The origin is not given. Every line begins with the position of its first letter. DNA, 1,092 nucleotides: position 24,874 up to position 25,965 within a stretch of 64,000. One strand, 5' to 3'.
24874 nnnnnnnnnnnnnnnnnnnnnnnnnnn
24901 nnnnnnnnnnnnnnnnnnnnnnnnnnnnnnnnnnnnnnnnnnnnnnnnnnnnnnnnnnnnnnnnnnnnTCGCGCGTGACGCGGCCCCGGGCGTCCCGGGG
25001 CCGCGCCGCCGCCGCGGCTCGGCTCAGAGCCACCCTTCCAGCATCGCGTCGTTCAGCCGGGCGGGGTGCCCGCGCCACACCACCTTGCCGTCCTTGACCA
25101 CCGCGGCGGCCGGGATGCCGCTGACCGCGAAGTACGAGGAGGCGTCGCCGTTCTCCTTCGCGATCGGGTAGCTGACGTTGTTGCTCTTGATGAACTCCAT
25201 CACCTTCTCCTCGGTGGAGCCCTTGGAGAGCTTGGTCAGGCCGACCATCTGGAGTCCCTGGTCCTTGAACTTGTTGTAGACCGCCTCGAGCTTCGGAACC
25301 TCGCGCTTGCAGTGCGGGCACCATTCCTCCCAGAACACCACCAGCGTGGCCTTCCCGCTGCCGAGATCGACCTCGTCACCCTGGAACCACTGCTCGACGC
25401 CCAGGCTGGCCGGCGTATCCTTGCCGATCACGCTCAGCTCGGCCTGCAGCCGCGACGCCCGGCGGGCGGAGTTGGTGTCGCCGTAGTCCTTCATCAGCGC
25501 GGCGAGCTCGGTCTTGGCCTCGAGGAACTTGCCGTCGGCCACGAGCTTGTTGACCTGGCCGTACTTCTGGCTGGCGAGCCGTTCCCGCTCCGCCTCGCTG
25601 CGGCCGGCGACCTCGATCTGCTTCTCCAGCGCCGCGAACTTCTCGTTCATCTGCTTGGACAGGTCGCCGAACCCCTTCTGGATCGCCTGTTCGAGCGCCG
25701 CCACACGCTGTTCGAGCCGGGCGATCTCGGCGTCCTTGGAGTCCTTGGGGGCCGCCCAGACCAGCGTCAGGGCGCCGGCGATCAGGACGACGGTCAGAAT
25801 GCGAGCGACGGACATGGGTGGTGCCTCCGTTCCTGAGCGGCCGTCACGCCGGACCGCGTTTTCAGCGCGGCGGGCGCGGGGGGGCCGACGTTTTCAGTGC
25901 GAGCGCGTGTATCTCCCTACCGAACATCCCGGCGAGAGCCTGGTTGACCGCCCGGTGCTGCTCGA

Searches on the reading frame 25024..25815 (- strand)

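Call 17: search_protein_families(library=pfam, proteins=[window:25024-25815:-])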
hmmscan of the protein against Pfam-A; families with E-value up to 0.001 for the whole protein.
window:25024-25815:- (263 aa): 5 families
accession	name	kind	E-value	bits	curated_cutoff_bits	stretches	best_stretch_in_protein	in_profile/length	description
PF00578.27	AhpC-TSA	-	2.6e-13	50.4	26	1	150-246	22-122/124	AhpC/TSA family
PF08534.16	Redoxin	-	1.1e-11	45.1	26.6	1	148-250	20-133/148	Redoxin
PF13905.12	Thioredoxin_8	-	2.2e-11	44.3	27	1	154-242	1-90/94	Thioredoxin-like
PF00085.26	Thioredoxin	-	3.9e-08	33.7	23.5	1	154-191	18-51/103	Thioredoxin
PF13098.12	Thioredoxin_2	-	1.8e-05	25.5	27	1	152-244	3-85/104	Thioredoxin-like domain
